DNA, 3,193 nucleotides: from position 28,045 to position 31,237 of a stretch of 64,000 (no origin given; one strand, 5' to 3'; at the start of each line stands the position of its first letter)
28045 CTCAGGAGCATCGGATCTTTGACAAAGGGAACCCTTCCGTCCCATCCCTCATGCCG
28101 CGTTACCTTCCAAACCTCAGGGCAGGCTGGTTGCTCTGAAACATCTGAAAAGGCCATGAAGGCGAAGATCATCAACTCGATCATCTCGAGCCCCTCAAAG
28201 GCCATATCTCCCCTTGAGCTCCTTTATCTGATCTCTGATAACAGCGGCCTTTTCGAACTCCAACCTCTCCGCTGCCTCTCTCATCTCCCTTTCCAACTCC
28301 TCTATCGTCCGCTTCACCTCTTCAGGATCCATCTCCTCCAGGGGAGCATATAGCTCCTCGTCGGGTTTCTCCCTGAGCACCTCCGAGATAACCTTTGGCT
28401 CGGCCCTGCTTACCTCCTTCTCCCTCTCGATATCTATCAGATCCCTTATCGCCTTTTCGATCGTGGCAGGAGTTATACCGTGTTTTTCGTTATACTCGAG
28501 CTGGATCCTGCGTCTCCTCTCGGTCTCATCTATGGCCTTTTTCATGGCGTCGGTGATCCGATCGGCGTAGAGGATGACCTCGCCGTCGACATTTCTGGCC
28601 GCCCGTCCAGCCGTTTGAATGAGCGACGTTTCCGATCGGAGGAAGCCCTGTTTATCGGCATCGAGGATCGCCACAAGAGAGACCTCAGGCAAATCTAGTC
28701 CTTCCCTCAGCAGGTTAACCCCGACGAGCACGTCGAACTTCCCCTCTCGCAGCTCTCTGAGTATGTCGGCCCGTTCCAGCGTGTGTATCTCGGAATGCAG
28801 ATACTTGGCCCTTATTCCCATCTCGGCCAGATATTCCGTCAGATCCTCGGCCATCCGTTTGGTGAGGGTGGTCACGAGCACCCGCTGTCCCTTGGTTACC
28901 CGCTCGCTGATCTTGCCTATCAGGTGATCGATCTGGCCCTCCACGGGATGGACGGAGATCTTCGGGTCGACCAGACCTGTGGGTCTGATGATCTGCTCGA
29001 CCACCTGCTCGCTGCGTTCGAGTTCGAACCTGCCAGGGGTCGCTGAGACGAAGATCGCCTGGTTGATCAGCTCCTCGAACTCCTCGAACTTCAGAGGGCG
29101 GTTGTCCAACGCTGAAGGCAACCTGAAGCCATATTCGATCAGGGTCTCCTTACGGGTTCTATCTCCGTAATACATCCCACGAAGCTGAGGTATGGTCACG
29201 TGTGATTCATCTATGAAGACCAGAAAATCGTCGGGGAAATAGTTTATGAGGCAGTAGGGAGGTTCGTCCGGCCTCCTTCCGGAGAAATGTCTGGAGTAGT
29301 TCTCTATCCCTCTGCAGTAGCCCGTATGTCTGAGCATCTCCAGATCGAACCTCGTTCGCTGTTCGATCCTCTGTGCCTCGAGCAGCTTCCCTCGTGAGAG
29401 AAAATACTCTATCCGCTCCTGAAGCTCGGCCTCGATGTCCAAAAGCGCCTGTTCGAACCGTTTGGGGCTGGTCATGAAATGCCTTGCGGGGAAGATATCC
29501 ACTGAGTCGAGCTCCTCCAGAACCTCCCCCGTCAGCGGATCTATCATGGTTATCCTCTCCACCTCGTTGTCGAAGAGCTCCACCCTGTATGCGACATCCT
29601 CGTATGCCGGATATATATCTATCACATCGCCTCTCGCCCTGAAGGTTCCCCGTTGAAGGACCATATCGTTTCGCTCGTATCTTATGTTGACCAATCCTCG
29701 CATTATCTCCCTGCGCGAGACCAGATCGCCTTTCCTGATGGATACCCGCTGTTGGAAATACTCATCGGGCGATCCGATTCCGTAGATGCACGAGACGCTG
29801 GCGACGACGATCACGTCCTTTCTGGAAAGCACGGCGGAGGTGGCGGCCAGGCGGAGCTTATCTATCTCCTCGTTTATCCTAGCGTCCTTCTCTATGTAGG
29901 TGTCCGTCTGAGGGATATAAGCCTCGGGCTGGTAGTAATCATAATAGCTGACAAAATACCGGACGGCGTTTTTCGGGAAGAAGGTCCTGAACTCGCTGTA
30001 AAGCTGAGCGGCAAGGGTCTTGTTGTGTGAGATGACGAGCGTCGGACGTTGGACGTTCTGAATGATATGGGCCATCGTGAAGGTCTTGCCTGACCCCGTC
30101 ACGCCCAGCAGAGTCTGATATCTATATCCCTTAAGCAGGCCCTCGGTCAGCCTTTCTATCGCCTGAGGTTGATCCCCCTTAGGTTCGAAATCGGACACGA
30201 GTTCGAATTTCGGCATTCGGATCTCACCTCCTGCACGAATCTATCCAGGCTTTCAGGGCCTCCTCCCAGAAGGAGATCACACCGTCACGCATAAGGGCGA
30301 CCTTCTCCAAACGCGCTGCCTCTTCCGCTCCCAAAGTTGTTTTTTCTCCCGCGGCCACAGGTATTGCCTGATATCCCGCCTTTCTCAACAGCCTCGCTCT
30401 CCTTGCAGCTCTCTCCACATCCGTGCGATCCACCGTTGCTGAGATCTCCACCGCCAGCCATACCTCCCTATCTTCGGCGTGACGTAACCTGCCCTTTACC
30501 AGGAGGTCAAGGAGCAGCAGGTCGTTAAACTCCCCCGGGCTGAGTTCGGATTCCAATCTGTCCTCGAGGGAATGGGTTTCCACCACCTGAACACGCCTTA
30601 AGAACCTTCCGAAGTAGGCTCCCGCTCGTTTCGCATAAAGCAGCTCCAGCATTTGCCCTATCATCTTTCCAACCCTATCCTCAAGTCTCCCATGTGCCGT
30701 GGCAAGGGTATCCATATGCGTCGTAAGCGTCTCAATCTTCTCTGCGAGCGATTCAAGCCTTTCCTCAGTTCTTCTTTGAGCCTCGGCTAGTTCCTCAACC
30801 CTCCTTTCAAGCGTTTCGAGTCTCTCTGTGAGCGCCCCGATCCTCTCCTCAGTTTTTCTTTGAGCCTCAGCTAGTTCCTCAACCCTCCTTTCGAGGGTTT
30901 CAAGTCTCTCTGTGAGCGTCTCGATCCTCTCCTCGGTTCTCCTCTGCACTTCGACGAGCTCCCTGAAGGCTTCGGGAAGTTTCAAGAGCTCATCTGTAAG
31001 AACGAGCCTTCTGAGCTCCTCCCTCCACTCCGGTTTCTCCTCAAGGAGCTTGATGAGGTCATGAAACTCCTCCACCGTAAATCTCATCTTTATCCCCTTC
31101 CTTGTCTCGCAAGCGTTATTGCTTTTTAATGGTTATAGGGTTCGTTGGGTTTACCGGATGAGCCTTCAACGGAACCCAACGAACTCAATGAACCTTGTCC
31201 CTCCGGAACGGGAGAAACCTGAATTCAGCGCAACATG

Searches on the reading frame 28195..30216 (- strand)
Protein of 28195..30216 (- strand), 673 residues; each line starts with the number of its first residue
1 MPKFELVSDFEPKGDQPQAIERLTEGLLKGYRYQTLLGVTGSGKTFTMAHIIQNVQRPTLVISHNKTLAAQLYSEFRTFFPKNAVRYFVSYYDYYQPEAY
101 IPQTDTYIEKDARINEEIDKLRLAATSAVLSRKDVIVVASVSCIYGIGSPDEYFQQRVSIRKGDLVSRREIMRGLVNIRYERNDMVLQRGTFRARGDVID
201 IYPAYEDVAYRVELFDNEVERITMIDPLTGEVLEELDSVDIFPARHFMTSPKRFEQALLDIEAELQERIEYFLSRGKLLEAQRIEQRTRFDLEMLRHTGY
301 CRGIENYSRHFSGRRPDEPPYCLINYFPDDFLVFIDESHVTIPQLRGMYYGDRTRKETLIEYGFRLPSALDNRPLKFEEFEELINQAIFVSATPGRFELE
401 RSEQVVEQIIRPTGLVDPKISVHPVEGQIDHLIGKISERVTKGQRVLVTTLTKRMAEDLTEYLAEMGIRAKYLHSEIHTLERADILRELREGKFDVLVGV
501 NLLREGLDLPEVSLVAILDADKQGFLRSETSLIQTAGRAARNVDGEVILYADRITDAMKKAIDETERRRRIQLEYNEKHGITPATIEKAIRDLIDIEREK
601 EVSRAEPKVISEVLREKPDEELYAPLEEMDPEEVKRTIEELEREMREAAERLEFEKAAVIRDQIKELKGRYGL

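Call 55: find_related_loci(query=window:28195-30216:-, collection=metagenome_contigs, flank=4000)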
Query window:28195-30216:- (673 aa) in metagenome_contigs; peptide patterns used: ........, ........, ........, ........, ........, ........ (x = any residue, [..] = any of these).
600 stretches matched a pattern (row limit reached: there are more); 600 encode a relative of the query (tblastn E <= 1e-3); the best 80 are kept; 80 distinct loci.
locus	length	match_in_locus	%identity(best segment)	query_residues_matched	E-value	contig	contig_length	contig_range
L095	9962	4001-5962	62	1-669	0e+0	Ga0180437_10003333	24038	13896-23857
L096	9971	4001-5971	62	1-668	0e+0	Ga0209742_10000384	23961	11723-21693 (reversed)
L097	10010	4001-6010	61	1-672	0e+0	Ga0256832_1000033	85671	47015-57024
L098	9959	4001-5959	61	1-670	0e+0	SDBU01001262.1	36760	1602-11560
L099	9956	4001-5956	62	3-668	0e+0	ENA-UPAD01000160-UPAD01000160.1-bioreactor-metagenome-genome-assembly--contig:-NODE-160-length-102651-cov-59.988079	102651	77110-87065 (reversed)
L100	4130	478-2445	62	1-670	0e+0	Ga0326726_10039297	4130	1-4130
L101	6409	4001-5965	63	1-668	0e+0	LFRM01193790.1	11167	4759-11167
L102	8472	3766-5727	63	1-668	0e+0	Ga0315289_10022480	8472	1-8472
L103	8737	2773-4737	61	1-671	0e+0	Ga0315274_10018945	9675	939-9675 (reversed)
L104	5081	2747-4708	61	1-671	0e+0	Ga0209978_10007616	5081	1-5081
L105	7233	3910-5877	61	1-669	0e+0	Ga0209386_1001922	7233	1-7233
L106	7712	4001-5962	62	1-670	0e+0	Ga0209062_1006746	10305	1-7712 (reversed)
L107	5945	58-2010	61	1-668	0e+0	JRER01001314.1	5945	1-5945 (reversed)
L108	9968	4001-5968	63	1-668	0e+0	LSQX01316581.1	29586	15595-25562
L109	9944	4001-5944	60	1-662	0e+0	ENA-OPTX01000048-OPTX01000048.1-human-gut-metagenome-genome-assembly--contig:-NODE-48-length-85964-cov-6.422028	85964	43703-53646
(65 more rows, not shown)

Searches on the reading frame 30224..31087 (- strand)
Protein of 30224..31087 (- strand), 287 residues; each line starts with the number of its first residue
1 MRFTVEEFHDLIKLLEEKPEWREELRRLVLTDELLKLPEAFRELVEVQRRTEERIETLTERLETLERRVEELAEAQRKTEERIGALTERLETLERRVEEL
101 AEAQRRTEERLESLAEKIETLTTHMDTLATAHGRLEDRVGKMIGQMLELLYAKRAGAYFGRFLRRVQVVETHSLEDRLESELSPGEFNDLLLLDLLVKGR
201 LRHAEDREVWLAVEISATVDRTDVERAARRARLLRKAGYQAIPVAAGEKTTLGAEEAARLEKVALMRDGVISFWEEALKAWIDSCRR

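Call 5: search_protein_families(library=pfam, proteins=[window:30224-31087:-], max_evalue=0.1)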
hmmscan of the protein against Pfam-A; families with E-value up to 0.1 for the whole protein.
window:30224-31087:- (287 aa): 71 families (the best 25 are shown)
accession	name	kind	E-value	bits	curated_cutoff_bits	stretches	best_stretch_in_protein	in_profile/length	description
PF10393.14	Matrilin_ccoil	-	7.5e-07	29.2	26.3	2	45-72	14-41/45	Trimeric coiled-coil oligomerisation domain of matrilin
PF07889.17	DUF1664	-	1.3e-06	28.8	34.6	2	44-117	50-123/124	Protein of unknown function (DUF1664)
PF10779.14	XhlA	-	1.1e-05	25.9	34.7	2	80-123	3-46/67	Haemolysin XhlA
PF08653.15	DASH_Dam1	-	2.1e-05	24.7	26.6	0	108-137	2-31/56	DASH complex subunit Dam1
PF04108.17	ATG17_like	-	0.00014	21.9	43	1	56-172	119-209/355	Autophagy protein ATG17-like domain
PF16740.10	SKA2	-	0.00015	22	30.1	1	81-125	45-89/110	Spindle and kinetochore-associated protein 2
PF16526.10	CLZ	-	0.00022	22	26.7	0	93-137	15-59/71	C-terminal leucine zipper domain of cyclic nucleotide-gated channels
PF16454.10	PI3K_P85_iSH2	-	0.00036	20.6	31.5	1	2-100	51-128/161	Phosphatidylinositol 3-kinase regulatory subunit P85 inter-SH2 domain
PF06456.18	Arfaptin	-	0.00097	19.2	32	1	41-129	35-125/229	Arfaptin-like domain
PF00435.27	Spectrin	-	0.0011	19.9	29.9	1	16-112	11-104/105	Spectrin repeat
PF13851.11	GAS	-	0.0012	18.8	32.3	1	43-142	23-118/200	Growth-arrest specific micro-tubule binding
PF13863.11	DUF4200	-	0.0013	19.5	29.7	1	42-141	6-105/119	Domain of unknown function (DUF4200)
PF06008.19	Laminin_I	-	0.0015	18.7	34.6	1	37-148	24-132/259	Laminin Domain I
PF05622.17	HOOK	-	0.0015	17.8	35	1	24-135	261-366/514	HOOK protein coiled-coil region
PF10046.14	BLOC1_2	-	0.0017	19.1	33.4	1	30-111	11-95/96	Biogenesis of lysosome-related organelles complex-1 subunit 2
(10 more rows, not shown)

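Call 6: search_protein_families(library=ncbifam, proteins=[window:30224-31087:-], max_evalue=0.1)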
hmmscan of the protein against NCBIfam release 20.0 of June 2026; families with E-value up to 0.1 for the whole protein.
window:30224-31087:- (287 aa): 60 families (the best 25 are shown)
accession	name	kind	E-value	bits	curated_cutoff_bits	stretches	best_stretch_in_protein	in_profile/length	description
TIGR02168.1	SMC_prok_B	equivalog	1.4e-07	29.7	567.35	1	33-139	778-884/1181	chromosome segregation protein SMC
TIGR02169.1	SMC_prok_A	equivalog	2.8e-07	28.7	729.4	1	40-143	317-420/1165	chromosome segregation protein SMC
NF047515.1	SpiroCoCo_C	equivalog_domain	6.4e-07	28.8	125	1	32-137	121-222/313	SpiroCoCo family coiled-coil protein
TIGR04523.1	Mplasa_alph_rch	subfamily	2.6e-06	25.7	270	1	11-127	372-486/745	helix-rich protein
NF041034.1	Rad50_Sulf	equivalog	3e-06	25.4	1000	1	21-133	515-625/872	DNA double-strand break repair ATPase Rad50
NF045487.1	ASRP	equivalog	4.1e-06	25.7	300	1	10-132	321-445/593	archaea-specific SMC-related protein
NF003034.1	PRK03918.1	equivalog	8.7e-06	24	700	1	20-142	201-319/878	DNA double-strand break repair ATPase Rad50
TIGR00996.1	Mtu_fam_mce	paralog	4e-05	22.9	140.5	1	45-137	149-241/291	MCE family protein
NF043073.1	MMSYN1_0195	equivalog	0.00013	20.3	1250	1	43-133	334-426/1021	spermidine/putrescine ABC transporter permease/substrate-binding protein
NF045650.1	CD1247_Nterm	equivalog_domain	0.00019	22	30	1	58-123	1-67/70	CD1247 N-terminal domain-containing protein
NF038218.1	IcmG_DotF_IVB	equivalog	0.0002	21.1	200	1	52-130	109-187/266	type IVB secretion system protein IcmG/DotF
TIGR04211.1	SH3_and_anchor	equivalog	0.0002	21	65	1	49-135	69-158/198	TIGR04211 family SH3 domain-containing protein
NF002572.0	PRK02224.1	equivalog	0.0002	19.8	1087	1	48-138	351-689/888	DNA double-strand break repair ATPase Rad50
NF047516.1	LA_3659_fam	equivalog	0.00031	20.4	36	1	59-148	67-159/221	LA_3659 family protein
NF047514.1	SpiroCoCo_N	equivalog_domain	0.00031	20.4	75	1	59-148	67-159/221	SpiroCoCo family coiled-coil protein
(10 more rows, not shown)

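Call 9: search_protein_families(library=padloc, proteins=[window:30224-31087:-], max_evalue=0.1)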
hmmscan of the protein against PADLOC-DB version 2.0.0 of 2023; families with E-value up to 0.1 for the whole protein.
window:30224-31087:- (287 aa): 75 families (the best 25 are shown)
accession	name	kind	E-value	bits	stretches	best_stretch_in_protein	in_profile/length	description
PDLC00006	DruC1|DruC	-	2.8e-07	27.4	1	39-136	149-244/626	Unknown function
PDLC02663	DndD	-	7.7e-07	26.3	1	45-140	404-501/675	DndD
PDLC03859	LmuB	-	1.2e-06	26.1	1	32-146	360-482/611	-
PDLC00580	JetC3|JetC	-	2e-06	24.4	1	31-151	276-396/1068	DUF3584 domain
PDLC00581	JetC3|JetC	-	2.8e-06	23.4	1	30-149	791-909/1473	DUF3584 domain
PDLC00519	JetC1|JetC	-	1.3e-05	21.6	1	33-125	675-768/1097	DUF3584 domain; MukB-like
PDLC02753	PbeC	-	1.7e-05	21.4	1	46-126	389-470/648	PbeC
PDLC00507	JetC1|JetC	-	3.8e-05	20.2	1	53-143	747-835/1215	DUF3584 domain; MukB-like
PDLC00516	JetC1|JetC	-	4.6e-05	19.7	1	6-135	242-372/1098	DUF3584 domain; MukB-like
PDLC00601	ZorA1|ZorA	-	5e-05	20.1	1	48-145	462-560/699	MotA/ExbB/TolQ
PDLC00551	JetC2|JetC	-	5.1e-05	19.3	1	39-137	867-963/1365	DUF3584 domain; MukB-like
PDLC03864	LmuB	-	8.6e-05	19.2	1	50-131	401-481/657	-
PDLC00262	LmuB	-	0.00011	19.2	1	50-138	188-276/588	AAA ATPase domain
PDLC00582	JetC3|JetC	-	0.00015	17.7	1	16-154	469-608/1472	DUF3584 domain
PDLC02756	PbeC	-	0.00019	18.6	1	36-137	381-484/643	PbeC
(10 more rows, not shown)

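Call 44: search_protein_families(library=phrogs, proteins=[window:30224-31087:-], max_evalue=0.001)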
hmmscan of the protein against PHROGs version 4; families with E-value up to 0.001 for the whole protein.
window:30224-31087:- (287 aa): 9 families
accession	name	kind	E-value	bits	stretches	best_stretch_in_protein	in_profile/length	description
phrog_2990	-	unknown function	2.6e-06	28.7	1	73-127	25-79/133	-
phrog_1686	-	tail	4.5e-06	25.8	1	50-132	516-598/1224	tail length tape measure protein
phrog_5553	-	unknown function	3.1e-05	25.2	1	31-139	2-107/114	-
phrog_1272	-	tail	0.00014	20.7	1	36-130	95-189/1606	tail length tape measure protein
phrog_1107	-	tail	0.00015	20.8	1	10-145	582-721/1252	tail length tape measure protein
phrog_5218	-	unknown function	0.00016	20.9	1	42-138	32-129/1599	-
phrog_95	-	integration and excision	0.00034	20.3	1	30-125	429-534/651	integrase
phrog_1926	-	other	0.00067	18.3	1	64-142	216-294/1410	released from the phage upon host infection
phrog_19980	-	unknown function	0.00087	18.7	0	34-136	784-888/1068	-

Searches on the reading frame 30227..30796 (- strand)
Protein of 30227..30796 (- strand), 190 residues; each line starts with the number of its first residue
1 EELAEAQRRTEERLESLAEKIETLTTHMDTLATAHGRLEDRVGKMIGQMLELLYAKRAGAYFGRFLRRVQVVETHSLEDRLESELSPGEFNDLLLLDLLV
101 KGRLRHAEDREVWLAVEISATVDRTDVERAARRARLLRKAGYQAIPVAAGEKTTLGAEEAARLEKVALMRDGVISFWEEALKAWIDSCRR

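Call 43: search_protein_families(library=pfam, proteins=[window:30227-30691:-], max_evalue=10)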
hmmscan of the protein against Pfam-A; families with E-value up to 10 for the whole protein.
seq(155 aa): 1 family
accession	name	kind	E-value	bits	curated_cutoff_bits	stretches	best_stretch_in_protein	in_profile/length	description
PF07788.17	PDDEXK_10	-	0.18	12.2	21.2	1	78-105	14-41/74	PD-(D/E)XK nuclease superfamily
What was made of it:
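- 30224..31087 (-): Paralog P3, 287 aa: the same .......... stalk, but a DUF1626-type head (D194...E214-x-S216). It lies 7 nt upstream of uvrB (28195-30216). Weak PDDEXK_10 hit (call 43).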

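Call 57: find_homologous_proteins(query=window:30227-30796:-, max_evalue=0.001)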
Query seq(190 aa) (190 aa): 849 proteins with E <= 0.001 among 2035 candidates; the best 120 are listed.
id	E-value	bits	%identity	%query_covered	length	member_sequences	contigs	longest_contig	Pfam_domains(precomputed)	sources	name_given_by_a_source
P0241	2.2e-118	411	100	100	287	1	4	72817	PF08653.16,PF10779.15,PF07889.18,PF10393.15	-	-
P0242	9.5e-118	409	99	100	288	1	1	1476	PF10779.15,PF07889.18,PF10393.15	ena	-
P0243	7.0e-115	399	98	100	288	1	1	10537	PF10779.15,PF07889.18,PF10393.15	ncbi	-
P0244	5.0e-114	397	92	100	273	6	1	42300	-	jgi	-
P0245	1.4e-113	395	97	100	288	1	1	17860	PF10779.15,PF07889.18,PF10393.15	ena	-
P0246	8.3e-111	386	97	100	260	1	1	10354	-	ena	-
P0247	1.2e-99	350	89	98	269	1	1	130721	PF07889.18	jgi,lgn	jgi:chaperonin cofactor prefoldin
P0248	2.0e-61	225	58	97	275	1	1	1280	-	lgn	-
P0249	1.7e-58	216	60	96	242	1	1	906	-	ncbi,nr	ncbi:MAG: hypothetical protein NZT92_23950, partial [Abditibacteriales bacterium]|nr:hypothetical pr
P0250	9.6e-58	213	57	97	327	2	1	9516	-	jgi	jgi:chemotaxis protein histidine kinase CheA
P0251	4.5e-57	211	54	97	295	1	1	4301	-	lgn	-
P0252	9.7e-57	210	59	96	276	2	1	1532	-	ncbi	-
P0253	3.6e-56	208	54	97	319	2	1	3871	PF01519.23,PF07889.18,PF28019.1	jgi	jgi:uncharacterized coiled-coil protein SlyX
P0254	9.4e-55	204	58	96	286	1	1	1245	-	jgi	jgi:hypothetical protein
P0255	1.1e-54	203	58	96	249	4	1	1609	-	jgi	-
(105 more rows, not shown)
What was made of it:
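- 30224..31087 (-): At least 849 homologues (call 57).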

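Call 58: find_encoding_contigs(protein=P0247, flank=8000, max_places=2)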
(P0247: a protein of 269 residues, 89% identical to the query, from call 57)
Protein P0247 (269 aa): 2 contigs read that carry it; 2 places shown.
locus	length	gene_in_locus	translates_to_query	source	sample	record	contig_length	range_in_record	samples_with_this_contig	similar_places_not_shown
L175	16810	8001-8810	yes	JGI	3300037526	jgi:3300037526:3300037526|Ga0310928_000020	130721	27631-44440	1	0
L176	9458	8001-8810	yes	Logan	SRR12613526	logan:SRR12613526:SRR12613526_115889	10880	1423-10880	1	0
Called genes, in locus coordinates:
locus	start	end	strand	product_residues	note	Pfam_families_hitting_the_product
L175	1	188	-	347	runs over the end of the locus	PF01208:URO-D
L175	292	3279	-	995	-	PF17132:Glyco_hydro_106, PF22666:Glyco_hydro_2_N2 (weak)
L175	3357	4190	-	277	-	PF23023:Anti-Pycsar_Apyc1 (weak), PF00753:Lactamase_B, PF12706:Lactamase_B_2 (weak)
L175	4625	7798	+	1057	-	PF25788:Ig_Rha78A_N, PF08531:Bac_rhamnosid_N, PF05592:Bac_rhamnosid, PF17389:Bac_rhamnosid6H, PF17390:Bac_rhamnosid_C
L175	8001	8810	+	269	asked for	PF07889:DUF1664 (weak)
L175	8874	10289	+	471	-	PF00884:Sulfatase, PF01663:Phosphodiest (faint), PF16347:SGSH_C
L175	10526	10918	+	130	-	PF01850:PIN, PF10130:PIN_2 (weak)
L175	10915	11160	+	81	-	PF02604:PhdYeFM_antitox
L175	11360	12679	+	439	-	PF03417:AAT, PF03577:Peptidase_C69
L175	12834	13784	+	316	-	PF03417:AAT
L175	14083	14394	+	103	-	PF04255:DUF433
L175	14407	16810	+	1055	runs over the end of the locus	PF01555:N6_N4_Mtase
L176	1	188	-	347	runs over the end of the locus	PF01208:URO-D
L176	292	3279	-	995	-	PF17132:Glyco_hydro_106, PF22666:Glyco_hydro_2_N2 (weak)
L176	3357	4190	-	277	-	PF23023:Anti-Pycsar_Apyc1 (weak), PF00753:Lactamase_B, PF12706:Lactamase_B_2 (weak)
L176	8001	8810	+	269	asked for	PF07889:DUF1664 (weak)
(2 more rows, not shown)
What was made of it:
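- In L175 the P3 orthologue is followed by a sulfatase gene (call 58).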

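Call 59: find_encoding_contigs(protein=P0244, flank=8000, max_places=2)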
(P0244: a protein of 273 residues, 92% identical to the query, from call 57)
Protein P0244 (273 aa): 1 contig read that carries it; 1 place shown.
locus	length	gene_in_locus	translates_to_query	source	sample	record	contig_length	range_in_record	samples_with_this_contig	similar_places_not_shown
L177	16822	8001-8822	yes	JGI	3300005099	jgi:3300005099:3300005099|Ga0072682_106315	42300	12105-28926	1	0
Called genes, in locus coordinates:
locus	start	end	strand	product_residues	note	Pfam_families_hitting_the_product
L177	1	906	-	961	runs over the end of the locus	PF03699:UPF0182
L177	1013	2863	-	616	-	PF00004:AAA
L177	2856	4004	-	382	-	PF04413:Glycos_transf_N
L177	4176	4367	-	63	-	PF01361:Tautomerase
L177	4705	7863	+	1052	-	PF25788:Ig_Rha78A_N, PF08531:Bac_rhamnosid_N, PF05592:Bac_rhamnosid, PF17389:Bac_rhamnosid6H, PF17390:Bac_rhamnosid_C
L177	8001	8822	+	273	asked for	-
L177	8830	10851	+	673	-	PF00270:DEAD (faint), PF04851:ResIII, PF17757:UvrB_inter, PF27431:UvrB_3rd, PF00271:Helicase_C, PF12344:UvrB, PF02151:UVR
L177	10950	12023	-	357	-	PF02729:OTCace_N, PF00185:OTCace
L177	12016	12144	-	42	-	-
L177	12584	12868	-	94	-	-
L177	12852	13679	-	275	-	PF08543:Phos_pyr_kin, PF00294:PfkB (weak)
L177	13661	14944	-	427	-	-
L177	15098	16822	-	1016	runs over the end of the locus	PF01869:BcrAD_BadFG, PF09989:DUF2229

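Call 78: predict_structure(alignment_id=A6)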
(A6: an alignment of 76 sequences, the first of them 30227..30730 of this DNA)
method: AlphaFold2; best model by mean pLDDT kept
length: 168 residues; sequences in the alignment: 76
mean_pLDDT: 92.9   pTM: 0.85
mean pLDDT of the five models: 92.9, 92.8, 91.9, 90.6, 89.9
residues with pLDDT >= 90: 127; 70-90: 40; 50-70: 1; < 50: 0
segments of 3 or more residues with pLDDT < 50: none
pLDDT, mean of each block of 10 residues (from residue 1): 86 85 86 95 95 93 97 97 86 97 98 96 97 98 95 95 82
secondary structure, 60 per line:
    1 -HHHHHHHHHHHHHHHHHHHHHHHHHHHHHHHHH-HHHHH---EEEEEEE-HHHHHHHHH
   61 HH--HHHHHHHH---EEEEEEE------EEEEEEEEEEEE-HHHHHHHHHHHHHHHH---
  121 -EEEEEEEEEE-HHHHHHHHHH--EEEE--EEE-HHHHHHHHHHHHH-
elements in order: H2-34 H36-40 E44-50 H52-62 H65-72 E76-82 E89-100 H102-117 E122-131 H133-142 E145-148 E151-153 H155-167

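Call 81: fold_search(model_id=the predicted structure, library=pdb)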
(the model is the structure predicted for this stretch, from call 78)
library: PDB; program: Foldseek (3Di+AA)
matches with E <= 10: 374; with E <= 0.001: 0
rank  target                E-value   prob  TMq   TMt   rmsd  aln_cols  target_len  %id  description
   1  5gke_A                1.5e-02  0.99  0.44  0.32   4.5       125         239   12  Structure of EndoMS-dsDNA1 complex (released 2016-11-02)
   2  2vld_B                3.1e-02  0.99  0.35  0.26   2.8        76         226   17  crystal structure of a repair endonuclease from Pyrococcus abyssi (released 2009-05-19)
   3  5gkj_B                3.1e-02  0.94  0.32  0.24   3.5        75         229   20  Structure of EndoMS in apo form (released 2016-11-02)
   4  2vld_A                3.4e-02  0.99  0.34  0.26   3.0        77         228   16  crystal structure of a repair endonuclease from Pyrococcus abyssi (released 2009-05-19)
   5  2wjg_A                4.1e-02  0.44  0.32  0.32   7.2       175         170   11  Structure and function of the FeoB G-domain from Methanococcus jannaschii (released 2009-07-28)
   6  2wjj_A                4.9e-02  0.38  0.32  0.32   7.4       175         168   11  Structure and function of the FeoB G-domain from Methanococcus jannaschii (released 2009-07-28)
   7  2wjg_B                5.3e-02  0.33  0.30  0.30   7.1       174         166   13  Structure and function of the FeoB G-domain from Methanococcus jannaschii (released 2009-07-28)
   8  2wjh_A                6.8e-02  0.25  0.30  0.30   7.3       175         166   12  Structure and function of the FeoB G-domain from Methanococcus jannaschii (released 2009-07-28)
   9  6eg7_B                7.8e-02  0.44  0.25  0.16  10.4        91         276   18  BbvCI B2 dimer with I3C clusters (released 2018-11-14)
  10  4n3s_A                8.9e-02  0.80  0.25  0.11   5.2        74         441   19  Crystal structure of eukaryotic translation initiation factor eIF5B (399-852) from Saccharomyces cerevisiae, apo form (released 2014-07-09)
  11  5ini_E                1.0e-01  0.18  0.20  0.09  11.6       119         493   13  Structural basis for acyl-CoA carboxylase-mediated assembly of unusual polyketide synthase extender units incorporated (released 2016-12-28)
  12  5ing_E                1.5e-01  0.15  0.20  0.09  11.9       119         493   14  A crotonyl-CoA reductase-carboxylase independent pathway for assembly of unusual alkylmalonyl-CoA polyketide synthase  (released 2016-12-28)
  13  5gkj_A                1.6e-01  0.91  0.43  0.35   3.3       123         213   11  Structure of EndoMS in apo form (released 2016-11-02)
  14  5inf_D                1.8e-01  0.21  0.20  0.09   6.6        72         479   17  Structural basis for acyl-CoA carboxylase-mediated assembly of unusual polyketide synthase extender units incorporated (released 2016-12-28)
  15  5inf_C                1.9e-01  0.14  0.20  0.09  11.6       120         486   13  Structural basis for acyl-CoA carboxylase-mediated assembly of unusual polyketide synthase extender units incorporated (released 2016-12-28)
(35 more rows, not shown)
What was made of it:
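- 30224..31087 (-): AF2 pLDDT 93, with EndoMS as the best Foldseek match (calls 78, 81).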

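Call 83: find_encoding_contigs(protein=P0245, flank=10000, max_places=2)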
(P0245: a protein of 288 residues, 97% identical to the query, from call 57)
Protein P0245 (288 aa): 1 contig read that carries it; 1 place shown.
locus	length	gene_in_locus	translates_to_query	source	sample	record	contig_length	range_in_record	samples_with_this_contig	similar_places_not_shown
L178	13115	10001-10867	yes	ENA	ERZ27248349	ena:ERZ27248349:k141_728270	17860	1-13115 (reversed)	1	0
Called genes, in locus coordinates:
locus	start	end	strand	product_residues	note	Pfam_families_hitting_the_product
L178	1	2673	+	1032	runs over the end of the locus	PF01555:N6_N4_Mtase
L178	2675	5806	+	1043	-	PF04851:ResIII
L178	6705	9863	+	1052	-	PF25788:Ig_Rha78A_N, PF08531:Bac_rhamnosid_N, PF05592:Bac_rhamnosid, PF17389:Bac_rhamnosid6H, PF17390:Bac_rhamnosid_C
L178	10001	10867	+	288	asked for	PF07889:DUF1664 (faint), PF10393:Matrilin_ccoil (faint), PF10779:XhlA (faint)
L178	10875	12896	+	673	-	PF00270:DEAD (faint), PF04851:ResIII, PF17757:UvrB_inter, PF27431:UvrB_3rd, PF00271:Helicase_C, PF12344:UvrB, PF02151:UVR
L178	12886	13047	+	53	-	-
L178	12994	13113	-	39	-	?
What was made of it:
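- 30224..31087 (-): Orthologues in L177, L178 and L175 (calls 58, 59, 83).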
